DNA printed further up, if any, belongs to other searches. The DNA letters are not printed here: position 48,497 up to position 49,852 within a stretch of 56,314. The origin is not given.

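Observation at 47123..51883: Five-gene operon resembling a side-chain-cleaving acyl-CoA module, with a cyclase-family protein where a hydratase is expected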

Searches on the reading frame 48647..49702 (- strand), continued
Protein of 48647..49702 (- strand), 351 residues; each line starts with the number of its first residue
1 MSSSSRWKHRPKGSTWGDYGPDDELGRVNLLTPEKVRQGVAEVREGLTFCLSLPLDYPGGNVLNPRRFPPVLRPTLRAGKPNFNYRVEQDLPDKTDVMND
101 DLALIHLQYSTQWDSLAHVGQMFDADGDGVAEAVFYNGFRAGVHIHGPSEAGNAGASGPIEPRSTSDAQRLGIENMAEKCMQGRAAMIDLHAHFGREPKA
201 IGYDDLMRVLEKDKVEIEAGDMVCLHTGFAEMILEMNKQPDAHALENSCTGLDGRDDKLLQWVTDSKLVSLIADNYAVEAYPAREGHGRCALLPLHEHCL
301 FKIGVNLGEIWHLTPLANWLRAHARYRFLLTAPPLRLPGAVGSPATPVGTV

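Call 14: find_related_loci(query=window:48647-49702:-, collection=genome_contigs, flank=10000)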
Query window:48647-49702:- (351 aa) in genome_contigs; peptide patterns used: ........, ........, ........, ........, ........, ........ (x = any residue, [..] = any of these).
376 stretches matched a pattern; 310 encode a relative of the query (tblastn E <= 1e-3); the best 80 are kept; 80 distinct loci.
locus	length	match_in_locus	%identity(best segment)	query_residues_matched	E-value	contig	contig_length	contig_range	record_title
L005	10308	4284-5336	76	1-351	0e+0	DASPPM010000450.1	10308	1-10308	MAG TPA_asm: Alphaproteobacteria bacterium isolate SMAG_U12173 k141_538818, whole genome shotgun sequence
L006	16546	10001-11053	76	1-351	0e+0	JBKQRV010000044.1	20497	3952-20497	MAG: Alphaproteobacteria bacterium isolate MGr3G3H3I__bin_160 MGr3G3H3I_000000073990, whole genome shotgun sequence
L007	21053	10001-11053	76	1-351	0e+0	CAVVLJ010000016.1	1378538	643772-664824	MAG: uncultured proteobacterium isolate MFD09222.bin.2.131 genome assembly, contig: contig_64988, whole genome shotgun s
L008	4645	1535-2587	76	1-351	0e+0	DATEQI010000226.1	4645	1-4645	MAG TPA_asm: Alphaproteobacteria bacterium isolate SMAG_U9043 k141_244748, whole genome shotgun sequence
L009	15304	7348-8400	75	1-351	0e+0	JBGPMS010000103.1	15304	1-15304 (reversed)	MAG: Gammaproteobacteria bacterium isolate OBJ_0618_7090110_232 k141_227028_length_15304_cov_17.9287, whole genome shotg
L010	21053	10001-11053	74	1-351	0e+0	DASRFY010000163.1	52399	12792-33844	MAG TPA_asm: Burkholderiales bacterium isolate SMAG_U10044 k141_1777970, whole genome shotgun sequence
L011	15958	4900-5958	73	1-351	5e-179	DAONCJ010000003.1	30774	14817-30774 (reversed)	MAG TPA_asm: Burkholderiaceae bacterium isolate AMR_MDS_3924 NODE_963_length_30774_cov_5.151795, whole genome shotgun se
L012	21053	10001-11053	72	1-351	1e-177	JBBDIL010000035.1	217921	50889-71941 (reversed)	MAG: Burkholderiales bacterium isolate LejiaA_63_26 Lejia_A_91_length_217921_cov_15, whole genome shotgun sequence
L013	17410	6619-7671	72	1-351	2e-175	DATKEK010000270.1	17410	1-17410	MAG TPA_asm: Burkholderiales bacterium isolate SMAG_U14497 k141_3042182, whole genome shotgun sequence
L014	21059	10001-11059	71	1-351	5e-175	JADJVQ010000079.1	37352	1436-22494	MAG: Burkholderiaceae bacterium isolate Hjor_18-Q3-R7-51_BATAC.292 tig00020157-10-371230, whole genome shotgun sequence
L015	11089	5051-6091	73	5-351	9e-175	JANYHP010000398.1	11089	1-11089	MAG: Hyphomicrobiaceae bacterium isolate GL140_1_metabinner_75_sub GL140_1_k141_47387, whole genome shotgun sequence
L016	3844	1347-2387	72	6-351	2e-178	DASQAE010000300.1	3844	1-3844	MAG TPA_asm: Burkholderiaceae bacterium isolate SMAG_U11637 k141_2584197, whole genome shotgun sequence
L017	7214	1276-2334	69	1-351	5e-172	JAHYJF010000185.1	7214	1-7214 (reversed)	MAG: Burkholderiaceae bacterium isolate KA15 NODE_4233_length_7214_cov_4.843375, whole genome shotgun sequence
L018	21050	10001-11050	70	3-351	5e-169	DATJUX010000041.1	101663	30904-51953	MAG TPA_asm: Burkholderiaceae bacterium isolate SMAG_U15057 k141_3677772, whole genome shotgun sequence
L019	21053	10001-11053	69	1-351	6e-167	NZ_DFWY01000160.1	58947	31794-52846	MAG: Polaromonas sp. UBA4122 UBA4122_contig_970, whole genome shotgun sequence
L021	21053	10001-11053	70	1-351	5e-165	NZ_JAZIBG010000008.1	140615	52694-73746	Aquincola agrisoli strain MAHUQ-54 GCM70022187_9, whole genome shotgun sequence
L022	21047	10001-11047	69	3-351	8e-164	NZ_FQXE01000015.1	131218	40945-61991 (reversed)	Pollutimonas bauzanensis strain CGMCC 1.10190, whole genome shotgun sequence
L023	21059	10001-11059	66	1-351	2e-163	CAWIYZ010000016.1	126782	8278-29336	MAG: uncultured Alphaproteobacteria bacterium isolate MFD06229.bin.2.49 genome assembly, contig: contig_45646, whole gen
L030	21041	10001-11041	68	1-351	1e-159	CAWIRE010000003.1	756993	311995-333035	MAG: uncultured Alphaproteobacteria bacterium isolate MFD03044.bin.1.46 genome assembly, contig: contig_17691, whole gen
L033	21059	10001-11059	65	1-351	4e-158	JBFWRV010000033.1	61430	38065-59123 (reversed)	MAG: Hyphomicrobiaceae bacterium isolate CA_2019_TPBF_214 NODE_3540_length_61430_cov_6.269302_TPBF, whole genome shotgun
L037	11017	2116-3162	67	1-351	3e-157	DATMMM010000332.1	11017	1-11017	MAG TPA_asm: Stellaceae bacterium isolate SMAG_U12823 k141_2893350, whole genome shotgun sequence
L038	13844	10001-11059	66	1-351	3e-157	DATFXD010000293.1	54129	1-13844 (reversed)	MAG TPA_asm: Hyphomicrobiaceae bacterium isolate SMAG_U9508 k141_12636486, whole genome shotgun sequence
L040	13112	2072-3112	67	1-351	4e-157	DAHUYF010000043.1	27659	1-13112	MAG TPA_asm: Rhodospirillales bacterium isolate clean1664 k141_600934, whole genome shotgun sequence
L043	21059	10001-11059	64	1-351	1e-156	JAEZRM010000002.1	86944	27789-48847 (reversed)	MAG: Proteobacteria bacterium isolate OH_PBB_13 k127_675379, whole genome shotgun sequence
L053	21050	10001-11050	66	1-351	4e-155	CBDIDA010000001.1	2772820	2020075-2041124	MAG: Rhodopila sp. isolate 2071bcf0-03fa-4af4-8cc1-e95ec9861300 genome assembly, contig: contig_1, whole genome shotgun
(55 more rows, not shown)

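Call 21: search_protein_families(library=pfam, proteins=[L012:8386-9741:-, L012:7792-8367:-, L012:11060-11854:+, L043:4780-5202:+, L043:5648-6859:+, L043:6910-8091:-, L043:8122-9219:-, L043:9369-9875:+, L043:14984-15982:+, L030:15699-16658:-], max_evalue=0.0001)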
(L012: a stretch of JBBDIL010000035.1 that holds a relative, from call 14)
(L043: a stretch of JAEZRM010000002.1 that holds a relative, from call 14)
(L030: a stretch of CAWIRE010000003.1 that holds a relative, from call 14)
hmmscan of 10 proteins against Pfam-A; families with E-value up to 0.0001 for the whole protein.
L012:8386-9741:- (451 aa): 1 family
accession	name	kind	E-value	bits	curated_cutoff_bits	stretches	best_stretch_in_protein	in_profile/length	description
PF07287.17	AtuA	-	3e-145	484.8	22.8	1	5-447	1-436/437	Acyclic terpene utilisation family protein AtuA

L012:7792-8367:- (191 aa): 1 family
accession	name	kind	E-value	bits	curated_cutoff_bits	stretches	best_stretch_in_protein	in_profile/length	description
PF23544.1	AtuA_ferredoxin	-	6.4e-30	104.2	27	1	81-177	2-111/113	AtuA ferredoxin-like domain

L012:11060-11854:+ (264 aa): 2 families
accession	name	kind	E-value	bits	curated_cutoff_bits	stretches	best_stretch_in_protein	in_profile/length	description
PF01614.24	IclR_C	-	8.2e-19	68.3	24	1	80-246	5-172/174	Bacterial transcriptional regulator IclR C-terminal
PF09339.16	HTH_IclR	-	1.4e-10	41.2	22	1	10-60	1-52/52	IclR helix-turn-helix domain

L043:4780-5202:+ (140 aa): 1 family
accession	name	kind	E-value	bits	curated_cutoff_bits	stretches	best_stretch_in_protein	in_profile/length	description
PF05239.21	PRC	-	9.9e-06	25.9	21.2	1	57-130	3-76/78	PRC-barrel domain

L043:5648-6859:+ (403 aa): 1 family
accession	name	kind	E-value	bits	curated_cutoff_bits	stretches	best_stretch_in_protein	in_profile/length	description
PF03411.18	Peptidase_M74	-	2e-93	312.9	25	1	103-357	1-239/240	Penicillin-insensitive murein endopeptidase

L043:6910-8091:- (393 aa): 4 families
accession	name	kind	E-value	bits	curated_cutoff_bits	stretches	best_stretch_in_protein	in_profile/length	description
PF00441.29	Acyl-CoA_dh_1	-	2.7e-45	154.6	22.4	1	236-384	1-149/150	Acyl-CoA dehydrogenase, C-terminal domain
PF02771.21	Acyl-CoA_dh_N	-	9.1e-18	65.1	22.9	1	10-124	5-113/113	Acyl-CoA dehydrogenase, N-terminal domain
PF02770.24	Acyl-CoA_dh_M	-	7.3e-16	58.6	33.3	1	128-207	1-81/97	Acyl-CoA dehydrogenase, middle domain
PF08028.16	Acyl-CoA_dh_2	-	1.2e-15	58.5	22.7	1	251-370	1-130/134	Acyl-CoA dehydrogenase, C-terminal domain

L043:8122-9219:- (365 aa): 1 family
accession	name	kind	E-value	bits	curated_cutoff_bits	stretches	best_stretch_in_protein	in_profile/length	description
PF01636.29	APH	-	1.6e-36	126.7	23.2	1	48-283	2-229/239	Phosphotransferase enzyme family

L043:9369-9875:+ (168 aa): 1 family
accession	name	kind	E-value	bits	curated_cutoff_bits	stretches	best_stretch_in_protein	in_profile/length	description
PF00582.32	Usp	-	2.7e-29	103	24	1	22-165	1-140/141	Universal stress protein family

L043:14984-15982:+ (332 aa): 0 families

L030:15699-16658:- (319 aa): 3 families
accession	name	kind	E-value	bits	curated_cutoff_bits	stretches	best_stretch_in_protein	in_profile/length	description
PF01408.29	GFO_IDH_MocA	-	3.3e-20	73.4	24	1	4-118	2-116/120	Oxidoreductase family, NAD-binding Rossmann fold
PF22725.1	GFO_IDH_MocA_C3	-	3.9e-07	30.5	27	1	131-251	2-123/124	GFO/IDH/MocA C-terminal domain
PF02894.22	GFO_IDH_MocA_C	-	1.4e-06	28.7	22.9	1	136-319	3-209/218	Oxidoreductase family, C-terminal alpha/beta domain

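Call 22: search_protein_families(library=pfam, proteins=[L037:5666-6640:+, L030:16851-19649:-, L030:19794-20960:-, L038:11153-12388:+, L053:9113-9997:+, L053:11121-11753:-, L053:11969-13255:+, L033:12437-14167:+, L030:11084-11950:+, L030:8010-9800:-], max_evalue=0.0001)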
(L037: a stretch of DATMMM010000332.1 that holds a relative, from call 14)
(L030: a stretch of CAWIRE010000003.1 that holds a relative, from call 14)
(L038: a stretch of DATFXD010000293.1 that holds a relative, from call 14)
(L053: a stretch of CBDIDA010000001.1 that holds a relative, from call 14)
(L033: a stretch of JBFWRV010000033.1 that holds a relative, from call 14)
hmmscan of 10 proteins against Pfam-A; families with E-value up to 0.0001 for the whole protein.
L037:5666-6640:+ (324 aa): 2 families
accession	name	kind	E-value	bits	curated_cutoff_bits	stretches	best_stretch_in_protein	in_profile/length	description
PF00378.25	ECH_1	-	4.4e-21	75.8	27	1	103-242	41-172/251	Enoyl-CoA hydratase/isomerase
PF16113.10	ECH_2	-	2.4e-08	34.3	27.2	1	103-256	36-184/335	Enoyl-CoA hydratase/isomerase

L030:16851-19649:- (932 aa): 4 families
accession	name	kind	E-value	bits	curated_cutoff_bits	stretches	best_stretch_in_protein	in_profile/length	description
PF02518.31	HATPase_c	-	5.9e-27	94.7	26.4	1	388-501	3-110/111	Histidine kinase-, DNA gyrase B-, and HSP90-like ATPase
PF00072.30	Response_reg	-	6.5e-22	78.2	30.2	1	669-781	1-110/111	Response regulator receiver domain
PF00512.31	HisKA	-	2.5e-15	56.7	26.9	1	274-339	1-66/66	His Kinase A (phospho-acceptor) domain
PF01627.28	Hpt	-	3e-06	27.8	24.6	1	838-901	1-64/84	Hpt domain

L030:19794-20960:- (388 aa): 4 families
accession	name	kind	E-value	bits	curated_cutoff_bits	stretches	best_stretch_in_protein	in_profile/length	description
PF02518.31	HATPase_c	-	2.3e-25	89.6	26.4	1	268-378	2-110/111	Histidine kinase-, DNA gyrase B-, and HSP90-like ATPase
PF00512.31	HisKA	-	7.2e-19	68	26.9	1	152-221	1-66/66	His Kinase A (phospho-acceptor) domain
PF08448.16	PAS_4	-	8.9e-14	52.1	23.1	1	24-134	2-110/110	PAS fold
PF13581.12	HATPase_c_2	-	2.8e-06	27.8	27.4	1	279-373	39-125/127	Histidine kinase-like ATPase domain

L038:11153-12388:+ (411 aa): 1 family
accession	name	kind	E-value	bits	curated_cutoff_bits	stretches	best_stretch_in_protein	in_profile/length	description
PF02515.22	CoA_transf_3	-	5.7e-109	365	23.3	1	11-384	1-366/366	CoA-transferase family III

L053:9113-9997:+ (294 aa): 1 family
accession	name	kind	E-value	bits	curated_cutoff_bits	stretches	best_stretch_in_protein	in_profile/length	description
PF02668.22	TauD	-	5.1e-60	204.1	27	1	6-281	3-267/267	Taurine catabolism dioxygenase TauD, TfdA family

L053:11121-11753:- (210 aa): 1 family
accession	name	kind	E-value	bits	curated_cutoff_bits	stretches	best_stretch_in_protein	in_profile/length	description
PF05494.18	MlaC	-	2e-36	125.8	26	1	47-199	9-165/166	MlaC protein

L053:11969-13255:+ (428 aa): 2 families
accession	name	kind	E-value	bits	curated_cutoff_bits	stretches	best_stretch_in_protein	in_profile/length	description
PF13469.12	Sulfotransfer_3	-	8.1e-41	141.1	27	1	105-353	1-216/216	Sulfotransferase family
PF00685.33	Sulfotransfer_1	-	3.4e-05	23.8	22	0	105-357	3-189/255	Sulfotransferase domain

L033:12437-14167:+ (576 aa): 3 families
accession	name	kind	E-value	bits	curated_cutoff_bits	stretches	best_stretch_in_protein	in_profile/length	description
PF00205.28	TPP_enzyme_M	-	2.9e-35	121.4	30.4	1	220-350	1-137/137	Thiamine pyrophosphate enzyme, central domain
PF02775.26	TPP_enzyme_C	-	7.8e-31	107.3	21.9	1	426-558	12-151/151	Thiamine pyrophosphate enzyme, C-terminal TPP binding domain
PF02776.23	TPP_enzyme_N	-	3.5e-29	101.4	26.8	1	30-145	2-119/119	Thiamine pyrophosphate enzyme, N-terminal TPP binding domain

L030:11084-11950:+ (288 aa): 0 families

L030:8010-9800:- (596 aa): 2 families
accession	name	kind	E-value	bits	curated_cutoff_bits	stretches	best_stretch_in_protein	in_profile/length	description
PF01103.29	Omp85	-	6.2e-48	164.4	24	1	303-596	2-325/325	Omp85 superfamily domain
PF07244.20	POTRA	-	5.1e-12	46.8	21.3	1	202-275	2-79/79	Surface antigen variable number repeat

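Call 25: find_encoding_contigs(protein=P0003, flank=10000, max_places=2)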
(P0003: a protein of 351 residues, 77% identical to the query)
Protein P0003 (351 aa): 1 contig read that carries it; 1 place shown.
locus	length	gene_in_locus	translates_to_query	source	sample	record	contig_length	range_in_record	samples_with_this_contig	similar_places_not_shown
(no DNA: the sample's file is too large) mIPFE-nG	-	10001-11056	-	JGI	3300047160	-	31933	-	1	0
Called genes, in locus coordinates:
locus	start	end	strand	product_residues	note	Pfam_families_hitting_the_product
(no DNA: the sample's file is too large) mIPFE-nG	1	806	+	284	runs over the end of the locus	PF12911:OppC_N (weak), PF00528:BPD_transp_1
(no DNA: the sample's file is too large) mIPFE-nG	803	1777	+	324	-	PF00005:ABC_tran, PF08352:oligo_HPY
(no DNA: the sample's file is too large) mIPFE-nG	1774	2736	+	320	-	PF00005:ABC_tran, PF13304:AAA_21 (faint), PF13401:AAA_22 (weak), PF08352:oligo_HPY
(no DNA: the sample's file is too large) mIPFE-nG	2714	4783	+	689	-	PF00724:Oxidored_FMN, PF00070:Pyr_redox (faint), PF01134:GIDA (weak), PF03486:HI0933_like (weak), PF07992:Pyr_redox_2, PF12831:FAD_oxidored, PF13450:NAD_binding_8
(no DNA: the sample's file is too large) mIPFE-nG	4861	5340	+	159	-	PF00583:Acetyltransf_1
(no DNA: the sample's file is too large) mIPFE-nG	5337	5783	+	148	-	PF02082:Rrf2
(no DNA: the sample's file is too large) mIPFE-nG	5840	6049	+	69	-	-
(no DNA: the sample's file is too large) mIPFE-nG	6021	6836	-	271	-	PF00034:Cytochrom_C, PF13442:Cytochrome_CBB3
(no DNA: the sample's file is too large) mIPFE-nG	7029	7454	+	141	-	PF00903:Glyoxalase, PF12681:Glyoxalase_2, PF18029:Glyoxalase_6 (weak)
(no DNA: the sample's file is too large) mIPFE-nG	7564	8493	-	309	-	-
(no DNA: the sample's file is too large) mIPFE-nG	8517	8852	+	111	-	-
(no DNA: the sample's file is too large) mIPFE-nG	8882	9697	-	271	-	-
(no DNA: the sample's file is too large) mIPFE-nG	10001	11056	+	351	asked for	PF04199:Cyclase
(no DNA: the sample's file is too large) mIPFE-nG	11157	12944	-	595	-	PF04290:DctQ, PF06808:DctM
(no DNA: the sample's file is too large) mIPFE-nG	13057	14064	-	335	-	PF03480:DctP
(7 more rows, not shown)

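Call 26: find_encoding_contigs(protein=P0002, flank=10000, max_places=2)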
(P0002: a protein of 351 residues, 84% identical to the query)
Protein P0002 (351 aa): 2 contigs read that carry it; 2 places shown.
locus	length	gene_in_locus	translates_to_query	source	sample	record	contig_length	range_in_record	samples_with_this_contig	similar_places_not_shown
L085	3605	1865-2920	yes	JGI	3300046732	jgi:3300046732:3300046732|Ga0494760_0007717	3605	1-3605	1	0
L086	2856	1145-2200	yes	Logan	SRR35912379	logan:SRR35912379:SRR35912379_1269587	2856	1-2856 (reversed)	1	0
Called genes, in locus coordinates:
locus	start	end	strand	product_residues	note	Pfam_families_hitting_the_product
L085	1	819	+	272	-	?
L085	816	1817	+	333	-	PF02771:Acyl-CoA_dh_N (faint), PF00441:Acyl-CoA_dh_1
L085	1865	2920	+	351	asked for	PF04199:Cyclase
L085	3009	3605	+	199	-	?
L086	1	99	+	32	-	?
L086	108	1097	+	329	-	PF00441:Acyl-CoA_dh_1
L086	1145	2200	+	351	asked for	PF04199:Cyclase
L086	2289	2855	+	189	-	?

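Call 44: search_protein_families(library=pfam, proteins=[L023:8084-9934:+, L033:14374-16503:+, L033:11128-12300:-, L021:17164-18312:+, L021:19205-20428:+, L011:3606-4871:+, L016:2416-3735:+, L022:11055-11738:+, L022:13222-14022:+, L040:73-1950:+], max_evalue=0.0001)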
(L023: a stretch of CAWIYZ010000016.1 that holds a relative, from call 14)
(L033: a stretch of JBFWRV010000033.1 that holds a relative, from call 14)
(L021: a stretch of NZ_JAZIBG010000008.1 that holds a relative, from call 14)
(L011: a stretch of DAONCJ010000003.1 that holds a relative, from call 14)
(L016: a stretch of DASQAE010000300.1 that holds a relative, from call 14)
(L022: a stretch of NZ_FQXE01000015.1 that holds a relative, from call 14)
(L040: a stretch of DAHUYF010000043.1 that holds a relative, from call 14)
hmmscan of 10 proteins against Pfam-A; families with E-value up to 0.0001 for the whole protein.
L023:8084-9934:+ (616 aa): 1 family
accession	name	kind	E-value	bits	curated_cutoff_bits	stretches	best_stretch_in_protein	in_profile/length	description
PF02538.19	Hydantoinase_B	-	3.9e-169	563.9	26.8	1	78-585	1-518/519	Hydantoinase B/oxoprolinase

L033:14374-16503:+ (709 aa): 3 families
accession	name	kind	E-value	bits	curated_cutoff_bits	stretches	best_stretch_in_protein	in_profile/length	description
PF01968.24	Hydantoinase_A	-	3.3e-95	319.1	22.9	1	210-508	1-290/291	Hydantoinase/oxoprolinase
PF05378.19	Hydant_A_N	-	5e-53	179.9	25.2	1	11-188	1-174/176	Hydantoinase/oxoprolinase N-terminal region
PF19278.4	Hydant_A_C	-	9.3e-11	41.9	21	1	522-691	11-185/193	Hydantoinase/oxoprolinase C-terminal domain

L033:11128-12300:- (390 aa): 0 families

L021:17164-18312:+ (382 aa): 2 families
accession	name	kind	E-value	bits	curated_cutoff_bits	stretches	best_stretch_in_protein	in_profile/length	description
PF01370.27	Epimerase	-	6.4e-09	36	20.9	1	28-232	1-205/240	NAD dependent epimerase/dehydratase family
PF22917.2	PRISE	-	1.4e-08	34.7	27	1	106-286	93-294/394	PRISE-like Rossmann-fold domain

L021:19205-20428:+ (407 aa): 1 family
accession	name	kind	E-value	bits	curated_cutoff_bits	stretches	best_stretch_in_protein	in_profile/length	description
PF03401.19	TctC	-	1.7e-81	274.2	27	1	131-401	1-271/274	Tripartite tricarboxylate transporter family receptor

L011:3606-4871:+ (421 aa): 1 family
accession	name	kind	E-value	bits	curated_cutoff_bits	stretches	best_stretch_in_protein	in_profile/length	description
PF07690.21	MFS_1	-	5.4e-40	137.8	33.4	2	28-290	6-266/347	Major Facilitator Superfamily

L016:2416-3735:+ (439 aa): 7 families
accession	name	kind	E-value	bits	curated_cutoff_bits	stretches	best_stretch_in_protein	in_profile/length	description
PF01266.30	DAO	-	1e-78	265.8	27.9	1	23-419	1-353/353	FAD dependent oxidoreductase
PF07992.20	Pyr_redox_2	-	4.4e-10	39.9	26.1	1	15-57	134-178/291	Pyridine nucleotide-disulphide oxidoreductase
PF13450.12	NAD_binding_8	-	3.6e-07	30.8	21.9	1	26-65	1-40/68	NAD(P)-binding Rossmann-like domain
PF00070.33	Pyr_redox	-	6.1e-07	30.3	22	1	23-56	1-34/82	Pyridine nucleotide-disulphide oxidoreductase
PF02558.23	ApbA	-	1.8e-05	24.8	22.2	1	24-54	1-31/150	Ketopantoate reductase PanE/ApbA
PF01593.30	Amino_oxidase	-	2.6e-05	24.1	19.8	0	206-284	182-266/443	Flavin containing amine oxidoreductase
PF03486.20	HI0933_like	-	4.8e-05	23.4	50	0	231-299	118-187/244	HI0933-like protein Rossmann domain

L022:11055-11738:+ (227 aa): 1 family
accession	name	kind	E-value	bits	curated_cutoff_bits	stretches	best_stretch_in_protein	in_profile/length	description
PF00528.27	BPD_transp_1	-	1.3e-20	74.3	26.4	1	35-206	1-172/184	Binding-protein-dependent transport system inner membrane component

L022:13222-14022:+ (266 aa): 2 families
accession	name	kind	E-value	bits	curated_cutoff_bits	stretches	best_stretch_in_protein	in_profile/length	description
PF00497.25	SBP_bac_3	-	3.1e-34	118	26.4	1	40-256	1-131/132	Bacterial extracellular solute-binding proteins, family 3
PF10613.14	Lig_chan-Glu_bd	-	3e-06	27.8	30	1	93-129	74-110/115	Ligated ion channel L-glutamate- and glycine-binding site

L040:73-1950:+ (625 aa): 2 families
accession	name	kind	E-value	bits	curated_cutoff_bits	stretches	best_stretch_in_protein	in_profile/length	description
PF11775.14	CobT_C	-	9e-108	359.4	21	1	389-606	1-219/220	Cobalamin biosynthesis protein CobT VWA domain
PF06213.17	CobT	-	3.6e-87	292.8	26.1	1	10-279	3-269/276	Cobalamin biosynthesis protein CobT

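Call 67: list_cluster_members(proteins=[window:48647-49702:-, window:47494-48642:-, window:47123-47491:-, window:49740-50729:-, window:50729-51883:-, window:45003-47117:+])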
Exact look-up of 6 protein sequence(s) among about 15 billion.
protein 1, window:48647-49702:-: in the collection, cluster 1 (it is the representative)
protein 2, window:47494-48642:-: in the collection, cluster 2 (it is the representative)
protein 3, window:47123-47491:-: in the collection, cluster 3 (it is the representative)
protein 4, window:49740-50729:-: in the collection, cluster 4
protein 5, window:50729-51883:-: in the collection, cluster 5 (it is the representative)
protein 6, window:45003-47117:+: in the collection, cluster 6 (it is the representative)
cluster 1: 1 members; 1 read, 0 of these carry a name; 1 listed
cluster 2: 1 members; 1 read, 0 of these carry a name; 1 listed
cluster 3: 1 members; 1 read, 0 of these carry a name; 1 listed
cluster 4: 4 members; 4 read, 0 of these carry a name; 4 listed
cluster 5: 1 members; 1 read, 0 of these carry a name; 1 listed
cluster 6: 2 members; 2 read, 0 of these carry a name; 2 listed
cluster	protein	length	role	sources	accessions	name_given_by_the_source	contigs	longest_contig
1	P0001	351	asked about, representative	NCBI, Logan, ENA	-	-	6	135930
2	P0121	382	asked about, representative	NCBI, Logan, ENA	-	-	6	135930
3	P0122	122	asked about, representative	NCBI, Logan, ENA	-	-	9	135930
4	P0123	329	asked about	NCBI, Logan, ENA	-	-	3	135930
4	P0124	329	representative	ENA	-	-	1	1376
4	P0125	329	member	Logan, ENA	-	-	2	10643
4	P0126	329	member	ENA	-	-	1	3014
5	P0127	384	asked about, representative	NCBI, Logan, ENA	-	-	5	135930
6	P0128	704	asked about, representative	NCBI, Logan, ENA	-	-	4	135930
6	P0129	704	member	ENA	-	-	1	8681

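Call 68: predict_structure(alignment_id=A2)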
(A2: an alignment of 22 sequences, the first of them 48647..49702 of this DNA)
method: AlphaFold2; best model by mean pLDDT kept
length: 351 residues; sequences in the alignment: 22
mean_pLDDT: 45.8   pTM: 0.46
mean pLDDT of the five models: 45.8, 44.6, 41.0, 40.4, 40.3
residues with pLDDT >= 90: 12; 70-90: 56; 50-70: 45; < 50: 238
segments of 3 or more residues with pLDDT < 50: 1-125, 129-183, 276-311, 331-351
pLDDT, mean of each block of 10 residues (from residue 1): 32 33 30 41 33 26 27 30 33 32 22 27 45 40 41 33 31 38 67 84 91 82 73 66 66 73 69 49 39 32 32 64 69 30 27 26
secondary structure, 60 per line:
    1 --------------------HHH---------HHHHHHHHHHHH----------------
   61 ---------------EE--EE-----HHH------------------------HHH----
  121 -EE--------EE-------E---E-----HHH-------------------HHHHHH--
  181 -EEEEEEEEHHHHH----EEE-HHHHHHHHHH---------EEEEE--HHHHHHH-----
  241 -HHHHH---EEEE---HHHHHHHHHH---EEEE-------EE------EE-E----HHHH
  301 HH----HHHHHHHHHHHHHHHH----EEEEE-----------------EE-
elements in order: H33-44 H173-178 E182-189 H190-194 E199-201 H203-212 E222-226 H229-235 H242-246 E250-253 H257-266 E270-273 H297-302 H307-322 E327-331
